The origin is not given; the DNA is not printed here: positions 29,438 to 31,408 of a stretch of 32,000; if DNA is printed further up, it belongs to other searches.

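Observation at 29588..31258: Cytidylyltransferase-like / radical-SAM-like / SPASM-like fusion whose radical SAM core has no cysteine triad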

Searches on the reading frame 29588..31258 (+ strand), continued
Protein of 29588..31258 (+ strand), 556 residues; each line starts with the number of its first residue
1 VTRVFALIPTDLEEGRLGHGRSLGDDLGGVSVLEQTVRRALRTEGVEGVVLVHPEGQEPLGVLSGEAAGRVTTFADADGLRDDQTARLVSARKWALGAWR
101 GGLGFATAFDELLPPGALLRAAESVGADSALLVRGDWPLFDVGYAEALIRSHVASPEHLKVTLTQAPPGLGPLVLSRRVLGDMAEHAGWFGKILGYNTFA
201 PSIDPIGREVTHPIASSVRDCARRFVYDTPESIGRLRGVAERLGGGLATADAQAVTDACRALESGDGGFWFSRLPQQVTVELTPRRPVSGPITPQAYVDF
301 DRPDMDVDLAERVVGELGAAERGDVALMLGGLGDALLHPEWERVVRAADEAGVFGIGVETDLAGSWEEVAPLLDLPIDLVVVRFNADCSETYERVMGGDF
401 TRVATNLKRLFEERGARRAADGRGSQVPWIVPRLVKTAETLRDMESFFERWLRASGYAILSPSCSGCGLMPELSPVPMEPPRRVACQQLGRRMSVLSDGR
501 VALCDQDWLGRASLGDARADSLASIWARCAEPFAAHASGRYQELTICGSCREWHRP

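Call 15: predict_structure(alignment_id=A1)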
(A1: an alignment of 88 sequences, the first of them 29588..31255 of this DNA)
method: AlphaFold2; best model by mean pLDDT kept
length: 556 residues; sequences in the alignment: 88
mean_pLDDT: 92.7   pTM: 0.92
mean pLDDT of the five models: 92.7, 92.3, 91.8, 91.4, 91.1
residues with pLDDT >= 90: 454; 70-90: 76; 50-70: 22; < 50: 4
segments of 3 or more residues with pLDDT < 50: 204-206
pLDDT, mean of each block of 10 residues (from residue 1): 96 91 96 98 98 98 91 98 92 91 88 97 98 98 98 93 97 97 94 76 57 95 95 96 97 98 87 94 97 97 98 92 86 97 98 96 97 96 96 97 97 89 77 95 93 90 92 81 82 97 95 97 96 92 88 66
secondary structure, 60 per line:
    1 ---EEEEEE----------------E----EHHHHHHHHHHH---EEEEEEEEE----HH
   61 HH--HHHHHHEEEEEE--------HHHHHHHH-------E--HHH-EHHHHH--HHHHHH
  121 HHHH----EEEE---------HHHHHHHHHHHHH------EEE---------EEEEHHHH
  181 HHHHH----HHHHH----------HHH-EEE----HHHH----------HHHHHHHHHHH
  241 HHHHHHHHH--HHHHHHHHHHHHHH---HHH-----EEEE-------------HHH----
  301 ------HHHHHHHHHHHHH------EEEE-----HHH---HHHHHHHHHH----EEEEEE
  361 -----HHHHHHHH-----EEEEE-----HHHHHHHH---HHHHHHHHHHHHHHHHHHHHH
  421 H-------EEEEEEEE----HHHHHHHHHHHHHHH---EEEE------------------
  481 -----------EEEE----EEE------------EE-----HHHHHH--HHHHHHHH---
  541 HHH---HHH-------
elements in order: E4-9 H32-42 E46-54 H59-62 H65-70 E71-76 H85-92 H108-112 H115-124 E129-132 H142-154 E161-163 E173-176 H177-185 H190-194 E209-211 H216-219 H230-249 H252-265 E277-280 H307-319 E326-329 H341-350 E355-360 H366-373 E379-383 H389-396 H400-421 E429-436 H441-455 E459-462 E492-495 E500-502 H522-527 H530-537

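Call 19: fold_search(model_id=the predicted structure, library=pdb)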
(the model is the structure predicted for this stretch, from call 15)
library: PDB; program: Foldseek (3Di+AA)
matches with E <= 10: 1445; with E <= 0.001: 165
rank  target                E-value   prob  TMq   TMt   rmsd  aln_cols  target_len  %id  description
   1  8hzv_B                2.1e-09  1.00  0.34  0.39  11.0       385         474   17  The crystal structure of a Radical SAM Enzyme DesII (released 2024-07-10)
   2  8hzv_D                3.9e-09  1.00  0.33  0.39  12.1       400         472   14  The crystal structure of a Radical SAM Enzyme DesII (released 2024-07-10)
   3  8hzv_C                5.4e-09  1.00  0.34  0.39  12.3       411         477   14  The crystal structure of a Radical SAM Enzyme DesII (released 2024-07-10)
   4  6oew_A                5.8e-09  1.00  0.35  0.76   4.4       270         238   14  Structure of a Cytidylyltransferase from Leptospira borgpetersenii serovar Hardjo-bovis (strain JB197) (released 2019-04-17)
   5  5v1s_A                5.8e-09  1.00  0.35  0.45   8.9       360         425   12  Crystal structure of Streptococcus suis SuiB bound to S-adenosylmethionine (released 2017-08-30)
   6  5v1q_B                8.5e-09  1.00  0.34  0.42   9.2       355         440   12  Crystal structure of Streptococcus suis SuiB (released 2017-08-30)
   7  5v1q_A                1.2e-08  1.00  0.34  0.44   8.2       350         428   12  Crystal structure of Streptococcus suis SuiB (released 2017-08-30)
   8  6oew_B                1.3e-08  1.00  0.35  0.78   4.1       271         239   14  Structure of a Cytidylyltransferase from Leptospira borgpetersenii serovar Hardjo-bovis (strain JB197) (released 2019-04-17)
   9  5v1t_A                1.5e-08  1.00  0.39  0.49   7.2       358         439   11  Crystal structure of Streptococcus suis SuiB bound to precursor peptide SuiA (released 2017-08-30)
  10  4m7t                  2.0e-08  1.00  0.35  0.74   3.9       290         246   12  Crystal structure of BtrN in complex with AdoMet and 2-DOIA (released 2013-10-02)
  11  8hzv_A                2.0e-08  1.00  0.33  0.38  12.1       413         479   14  The crystal structure of a Radical SAM Enzyme DesII (released 2024-07-10)
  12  8hzy_B                2.3e-08  1.00  0.34  0.39  11.0       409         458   14  The crystal structure of a Radical SAM Enzyme DesII (released 2024-07-10)
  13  7vob                  2.5e-08  1.00  0.34  0.55   8.0       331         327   17  The crystal structure of a Radical SAM Enzyme BlsE involved in the Biosynthesis of Blasticidin S (released 2022-05-04)
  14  8hzy_A                4.3e-08  1.00  0.35  0.41  10.6       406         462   15  The crystal structure of a Radical SAM Enzyme DesII (released 2024-07-10)
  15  5v1s_B                4.8e-08  1.00  0.34  0.43   7.6       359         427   11  Crystal structure of Streptococcus suis SuiB bound to S-adenosylmethionine (released 2017-08-30)
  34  1h6j_A                8.8e-06  1.00  0.28  0.59   6.3       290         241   13  The three-dimensional structure of capsule-specific CMP:2-keto-3-deoxy-manno-octonic acid synthetase from Escherichia  (released 2001-07-12)
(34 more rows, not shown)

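Call 20: find_related_loci(query=A1, collection=genome_contigs, flank=10000)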
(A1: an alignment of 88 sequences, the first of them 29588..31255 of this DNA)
Query A1 (556 aa) in genome_contigs; peptide patterns used: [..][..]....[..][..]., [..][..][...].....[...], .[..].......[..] (x = any residue, [..] = any of these).
556 stretches matched a pattern; 299 encode a relative of the query (tblastn E <= 1e-3); the best 80 are kept; 80 distinct loci.
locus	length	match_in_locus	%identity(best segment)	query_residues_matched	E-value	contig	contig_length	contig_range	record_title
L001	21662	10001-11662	61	4-556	0e+0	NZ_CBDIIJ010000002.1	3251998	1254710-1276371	MAG: Mucisphaera sp. isolate e74750a0-4925-4113-9a6d-5b4dc61a6ea5 contig_2, whole genome shotgun sequence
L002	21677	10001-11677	52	4-556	0e+0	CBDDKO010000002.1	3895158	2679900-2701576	MAG: Phycisphaeraceae bacterium isolate 5c304ce6-e799-4196-a782-46aad2a31026 genome assembly, contig: contig_2, whole ge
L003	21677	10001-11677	50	1-556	0e+0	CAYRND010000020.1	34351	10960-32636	MAG TPA_asm: uncultured Phycisphaeraceae bacterium isolate SRP141376_co2_242 genome assembly, contig: NODE_2776_length_3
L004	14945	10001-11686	52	1-556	0e+0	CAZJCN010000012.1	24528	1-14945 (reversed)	MAG TPA_asm: uncultured Phycisphaeraceae bacterium isolate SRP162660_co1_24 genome assembly, contig: NODE_694_length_245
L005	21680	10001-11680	54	4-556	0e+0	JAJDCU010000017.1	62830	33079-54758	MAG: Phycisphaeraceae bacterium isolate OFTM326 OFTM326_16, whole genome shotgun sequence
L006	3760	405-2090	53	4-556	0e+0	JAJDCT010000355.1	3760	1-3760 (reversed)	MAG: Phycisphaeraceae bacterium isolate OFTM29 OFTM29_354, whole genome shotgun sequence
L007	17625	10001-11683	50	5-556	4e-176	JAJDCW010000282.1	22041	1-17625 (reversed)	MAG: Phycisphaeraceae bacterium isolate OFTM374 OFTM374_281, whole genome shotgun sequence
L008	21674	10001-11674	51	5-556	8e-176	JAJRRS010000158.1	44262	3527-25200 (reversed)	MAG: Planctomycetota bacterium isolate Dive100_bin3.48 k141_883449, whole genome shotgun sequence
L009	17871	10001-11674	50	5-556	2e-175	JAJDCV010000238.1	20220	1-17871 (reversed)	MAG: Phycisphaeraceae bacterium isolate OFTM355 OFTM355_237, whole genome shotgun sequence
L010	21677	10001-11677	51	4-556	4e-175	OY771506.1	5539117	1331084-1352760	MAG: Phycisphaeraceae bacterium isolate 5ced0416-64b5-4844-9ce5-ab75583fac57 genome assembly, chromosome: 1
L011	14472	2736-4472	53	4-556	6e-173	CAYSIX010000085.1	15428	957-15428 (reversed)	MAG TPA_asm: uncultured Phycisphaeraceae bacterium isolate SRP141376_co4_125 genome assembly, contig: NODE_6539_length_1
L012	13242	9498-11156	54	1-556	1e-170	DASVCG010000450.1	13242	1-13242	MAG TPA_asm: Phycisphaeraceae bacterium isolate SMAG_U2000 k141_1705801, whole genome shotgun sequence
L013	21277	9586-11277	49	1-556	8e-170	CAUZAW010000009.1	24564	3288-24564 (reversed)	MAG: Phycisphaerae bacterium isolate CB11b_Tmax.45 genome assembly, contig: Ga0310125_10000244, whole genome shotgun seq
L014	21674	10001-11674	54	4-556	1e-166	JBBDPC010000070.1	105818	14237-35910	MAG: Phycisphaeraceae bacterium isolate LejiaB_66_58 Lejia_B_247_length_105818_cov_35, whole genome shotgun sequence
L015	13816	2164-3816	52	1-556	8e-167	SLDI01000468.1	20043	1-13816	MAG: Phycisphaeraceae bacterium isolate CSSed162cmB_538 CSSed16-2cmB-6003, whole genome shotgun sequence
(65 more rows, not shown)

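Call 37: search_protein_representatives(alignment_id=A1)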
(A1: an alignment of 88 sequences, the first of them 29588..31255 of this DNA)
Query: 88 sequences, 555 profile positions. Proteins with E-value up to 0.001 (for the whole library): 10180; up to 1e-10: 3415; up to 1e-30: 633. The best 150 are listed.
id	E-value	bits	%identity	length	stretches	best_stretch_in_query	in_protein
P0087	1.2e-256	869.2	-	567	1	1-555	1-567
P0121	7.5e-231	784.1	-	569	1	1-555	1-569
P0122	5.4e-228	774.6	-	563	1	1-555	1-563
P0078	3.5e-222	755.5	-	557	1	3-555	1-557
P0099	1.0e-221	753.9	-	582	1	3-553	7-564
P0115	3.3e-220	748.9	-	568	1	1-555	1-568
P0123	1.2e-217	740.5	-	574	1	2-555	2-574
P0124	2.9e-213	726.0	-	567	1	3-555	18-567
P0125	1.1e-204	697.7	-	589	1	1-555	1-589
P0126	3.1e-203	692.9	-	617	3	241-469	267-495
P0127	1.9e-198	677.1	-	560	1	5-544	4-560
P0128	3.2e-198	676.4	-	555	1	1-555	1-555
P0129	1.0e-197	674.7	-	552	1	3-555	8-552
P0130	1.4e-196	670.9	-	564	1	1-555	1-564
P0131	3.8e-196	669.5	-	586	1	1-552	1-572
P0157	1.1e-154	532.7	-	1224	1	20-555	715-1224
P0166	2.1e-137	475.6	-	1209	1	3-534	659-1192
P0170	7.6e-130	450.7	-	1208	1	3-535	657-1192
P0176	8.3e-124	430.7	-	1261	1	3-533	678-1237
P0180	2.5e-121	422.5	-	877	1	3-534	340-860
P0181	1.1e-120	420.4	-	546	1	1-555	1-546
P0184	6.8e-119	414.5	-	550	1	4-554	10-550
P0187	1.6e-116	406.6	-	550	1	2-555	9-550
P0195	2.7e-113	396.0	-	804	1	3-536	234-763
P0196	5.0e-113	395.1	-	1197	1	3-531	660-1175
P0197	2.9e-112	392.6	-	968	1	5-530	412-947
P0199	3.0e-110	385.9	-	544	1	1-553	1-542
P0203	1.9e-108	380.0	-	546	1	6-555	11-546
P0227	4.3e-103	362.3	-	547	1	6-554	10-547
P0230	1.6e-101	357.2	-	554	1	3-555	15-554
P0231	1.7e-101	357.1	-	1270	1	3-499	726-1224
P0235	1.9e-100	353.6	-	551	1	3-553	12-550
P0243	1.4e-99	350.8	-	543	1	1-555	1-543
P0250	1.8e-97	343.8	-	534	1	3-554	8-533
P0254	2.2e-96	340.2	-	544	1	1-555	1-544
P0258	8.5e-96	338.3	-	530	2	3-390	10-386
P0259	1.2e-95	337.8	-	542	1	1-553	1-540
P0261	2.9e-95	336.5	-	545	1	1-554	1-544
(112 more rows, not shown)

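Call 38: search_protein_families(library=pfam, proteins=[P0157, P0166, P0170, P0176, P0180, P0195, P0197, P0231], max_evalue=0.001)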
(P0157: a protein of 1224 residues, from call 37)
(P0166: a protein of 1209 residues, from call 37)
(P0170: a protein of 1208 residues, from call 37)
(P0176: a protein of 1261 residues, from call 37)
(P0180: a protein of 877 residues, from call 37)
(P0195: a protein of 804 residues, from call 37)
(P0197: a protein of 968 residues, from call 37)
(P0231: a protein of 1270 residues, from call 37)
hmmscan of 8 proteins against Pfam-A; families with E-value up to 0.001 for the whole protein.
P0157 (1224 aa): 2 families
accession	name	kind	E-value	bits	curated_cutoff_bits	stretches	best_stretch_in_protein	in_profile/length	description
PF01973.23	MptE-like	-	3.2e-37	128.4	34.6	1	216-388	2-170/171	6-hydroxymethylpterin diphosphokinase MptE-like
PF04055.27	Radical_SAM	-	1.2e-08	35.8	29.5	1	986-1100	22-140/166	Radical SAM superfamily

P0166 (1209 aa): 2 families
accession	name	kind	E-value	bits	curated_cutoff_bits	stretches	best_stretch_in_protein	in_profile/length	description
PF01973.23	MptE-like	-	9.5e-38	130.1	34.6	1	208-380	2-170/171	6-hydroxymethylpterin diphosphokinase MptE-like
PF04055.27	Radical_SAM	-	9.5e-09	36.1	29.5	1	953-1066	20-137/166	Radical SAM superfamily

P0170 (1208 aa): 3 families
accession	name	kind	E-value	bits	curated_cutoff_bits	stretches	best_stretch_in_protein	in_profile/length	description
PF01973.23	MptE-like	-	1.2e-37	129.8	34.6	1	206-378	2-170/171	6-hydroxymethylpterin diphosphokinase MptE-like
PF04055.27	Radical_SAM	-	1.3e-07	32.3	29.5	1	953-1068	22-141/166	Radical SAM superfamily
PF20157.4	Maf_flag10_N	-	0.00026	20.9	23.5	0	82-130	117-164/228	Glycosyltransferase Maf N-terminal domain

P0176 (1261 aa): 3 families
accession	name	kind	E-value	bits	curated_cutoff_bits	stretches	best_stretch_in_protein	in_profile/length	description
PF01973.23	MptE-like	-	6.5e-36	124.1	34.6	1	210-377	7-170/171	6-hydroxymethylpterin diphosphokinase MptE-like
PF20157.4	Maf_flag10_N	-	0.00018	21.5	23.5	0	77-130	113-165/228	Glycosyltransferase Maf N-terminal domain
PF04055.27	Radical_SAM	-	0.00062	20.4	29.5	0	1009-1124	31-148/166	Radical SAM superfamily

P0180 (877 aa): 2 families
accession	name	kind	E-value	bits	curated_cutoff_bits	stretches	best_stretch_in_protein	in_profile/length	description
PF01973.23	MptE-like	-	5.6e-08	33.2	34.6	1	24-65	128-170/171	6-hydroxymethylpterin diphosphokinase MptE-like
PF04055.27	Radical_SAM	-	6.5e-08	33.4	29.5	1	653-742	46-139/166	Radical SAM superfamily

P0195 (804 aa): 0 families

P0197 (968 aa): 2 families
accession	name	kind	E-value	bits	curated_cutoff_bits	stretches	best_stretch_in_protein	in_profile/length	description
PF01973.23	MptE-like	-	1.8e-20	73.9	34.6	1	6-131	47-170/171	6-hydroxymethylpterin diphosphokinase MptE-like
PF04055.27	Radical_SAM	-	2.8e-05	24.8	29.5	1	724-826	33-139/166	Radical SAM superfamily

P0231 (1270 aa): 2 families
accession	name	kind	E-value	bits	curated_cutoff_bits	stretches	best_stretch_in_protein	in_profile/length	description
PF01973.23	MptE-like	-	4.5e-37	127.9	34.6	1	264-443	2-170/171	6-hydroxymethylpterin diphosphokinase MptE-like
PF04055.27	Radical_SAM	-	0.00077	20.1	29.5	0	1035-1148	26-142/166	Radical SAM superfamily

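Call 42: list_cluster_members(proteins=[P0199, P0235, P0157, P0166, P0170, P0181, P0187, P0184, P0250, P0259])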
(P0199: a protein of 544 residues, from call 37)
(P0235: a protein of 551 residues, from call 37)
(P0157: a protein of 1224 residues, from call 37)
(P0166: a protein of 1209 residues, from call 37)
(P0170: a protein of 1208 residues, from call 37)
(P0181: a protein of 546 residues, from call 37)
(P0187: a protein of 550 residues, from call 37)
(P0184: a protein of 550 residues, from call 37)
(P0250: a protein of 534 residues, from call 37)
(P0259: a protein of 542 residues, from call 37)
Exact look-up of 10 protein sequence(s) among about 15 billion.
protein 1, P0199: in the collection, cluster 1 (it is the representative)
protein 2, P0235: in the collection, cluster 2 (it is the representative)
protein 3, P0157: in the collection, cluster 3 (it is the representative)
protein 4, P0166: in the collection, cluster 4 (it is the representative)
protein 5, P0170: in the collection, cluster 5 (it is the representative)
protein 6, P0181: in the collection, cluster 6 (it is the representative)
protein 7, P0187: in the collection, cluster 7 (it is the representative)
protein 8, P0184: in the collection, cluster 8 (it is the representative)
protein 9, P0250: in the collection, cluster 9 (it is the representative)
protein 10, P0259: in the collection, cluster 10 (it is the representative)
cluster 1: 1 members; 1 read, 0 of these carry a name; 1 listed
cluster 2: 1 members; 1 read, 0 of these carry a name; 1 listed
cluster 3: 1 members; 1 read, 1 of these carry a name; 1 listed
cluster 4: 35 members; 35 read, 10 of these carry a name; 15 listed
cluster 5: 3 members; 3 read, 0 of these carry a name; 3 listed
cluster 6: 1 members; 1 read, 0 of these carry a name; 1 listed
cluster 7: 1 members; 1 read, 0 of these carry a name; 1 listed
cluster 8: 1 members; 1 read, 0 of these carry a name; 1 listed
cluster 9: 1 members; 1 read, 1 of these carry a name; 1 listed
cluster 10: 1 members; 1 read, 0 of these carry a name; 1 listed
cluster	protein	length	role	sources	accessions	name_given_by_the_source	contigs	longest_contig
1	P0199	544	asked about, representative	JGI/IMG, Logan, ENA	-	-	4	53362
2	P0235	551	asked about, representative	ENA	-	-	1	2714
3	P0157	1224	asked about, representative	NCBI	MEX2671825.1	MAG: 6-hydroxymethylpterin diphosphokinase MptE-like protein [Phycisphaeraceae bacterium]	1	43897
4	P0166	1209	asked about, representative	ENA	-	-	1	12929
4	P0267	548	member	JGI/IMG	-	hypothetical protein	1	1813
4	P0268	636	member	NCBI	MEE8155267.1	MAG: radical SAM protein, partial [Phycisphaerales bacterium]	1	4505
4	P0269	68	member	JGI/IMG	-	hypothetical protein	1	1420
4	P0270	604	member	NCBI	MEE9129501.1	MAG: 6-hydroxymethylpterin diphosphokinase MptE-like protein, partial [Phycisphaerales ...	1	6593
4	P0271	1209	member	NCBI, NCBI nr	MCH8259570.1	MAG: DUF115 domain-containing protein [Planctomycetes bacterium] | DUF115 domain-containing protein [Planctomycetota bacterium]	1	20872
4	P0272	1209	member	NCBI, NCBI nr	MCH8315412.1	MAG: DUF115 domain-containing protein [Planctomycetes bacterium] | DUF115 domain-containing protein [Planctomycetota bacterium]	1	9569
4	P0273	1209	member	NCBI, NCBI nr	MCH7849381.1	MAG: DUF115 domain-containing protein [Planctomycetes bacterium] | DUF115 domain-containing protein [Planctomycetota bacterium]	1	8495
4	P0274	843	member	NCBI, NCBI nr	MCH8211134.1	MAG: motility associated factor glycosyltransferase family protein, partial ... | motility associated factor glycosyltransferase family protein [Planctomycetota bacterium]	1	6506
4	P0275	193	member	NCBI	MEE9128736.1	MAG: SPASM domain-containing protein, partial [Phycisphaerales bacterium]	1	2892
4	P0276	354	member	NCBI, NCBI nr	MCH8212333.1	MAG: radical SAM protein [Planctomycetes bacterium] | radical SAM protein [Planctomycetota bacterium]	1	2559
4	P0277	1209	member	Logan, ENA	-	-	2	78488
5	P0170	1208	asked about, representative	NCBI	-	-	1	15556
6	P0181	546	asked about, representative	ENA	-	-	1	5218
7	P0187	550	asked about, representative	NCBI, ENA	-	-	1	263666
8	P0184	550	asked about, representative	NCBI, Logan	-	-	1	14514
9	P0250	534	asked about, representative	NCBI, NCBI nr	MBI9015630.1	MAG: SPASM domain-containing protein [Phycisphaerae bacterium] | SPASM domain-containing protein [Phycisphaerae bacterium]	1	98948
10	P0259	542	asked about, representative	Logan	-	-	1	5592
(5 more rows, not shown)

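Call 44: find_homologous_proteins(query=P0199)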
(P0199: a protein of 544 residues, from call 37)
Query P0199 (544 aa): 15 proteins with E <= 0.001 among 8000 candidates.
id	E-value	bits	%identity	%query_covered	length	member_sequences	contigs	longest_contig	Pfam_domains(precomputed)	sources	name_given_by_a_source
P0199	0.0e+0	1265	100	100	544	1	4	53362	PF13186.12,PF04055.28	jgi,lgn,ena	-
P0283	1.2e-288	977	77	100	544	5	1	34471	PF13186.12,PF04055.28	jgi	-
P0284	4.0e-275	932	74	100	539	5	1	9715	PF13186.12,PF04055.28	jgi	-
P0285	2.1e-241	821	65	100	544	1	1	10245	PF13186.12,PF04055.28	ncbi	-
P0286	6.6e-89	317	35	100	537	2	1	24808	PF04055.28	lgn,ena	-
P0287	6.0e-86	308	33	100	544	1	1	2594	PF13186.12,PF04055.28,PF12804.14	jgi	jgi:spore coat polysaccharide biosynthesis protein SpsF (cytidylyltransferase family)/organic radica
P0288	3.4e-73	265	32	99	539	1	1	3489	PF13186.12,PF04055.28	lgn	-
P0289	4.5e-67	245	29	96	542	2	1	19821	PF13186.12,PF04055.28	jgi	jgi:hypothetical protein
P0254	1.2e-59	221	29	99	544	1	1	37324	PF13186.12,PF04055.28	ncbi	-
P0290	1.4e-56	211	29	100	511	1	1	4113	-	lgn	-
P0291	1.2e-21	95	27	51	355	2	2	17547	PF13186.12,PF04055.28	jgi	jgi:radical SAM protein with 4Fe4S-binding SPASM domain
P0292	1.5e-11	62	35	25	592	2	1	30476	PF13186.12,PF04055.28,PF12697.14,PF12146.16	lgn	-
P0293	1.0e-10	59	24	49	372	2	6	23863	PF13186.12,PF04055.28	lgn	-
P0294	2.5e-8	51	28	42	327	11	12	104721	PF04055.28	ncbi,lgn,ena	-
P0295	6.2e-4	37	32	21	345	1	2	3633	PF04055.28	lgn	-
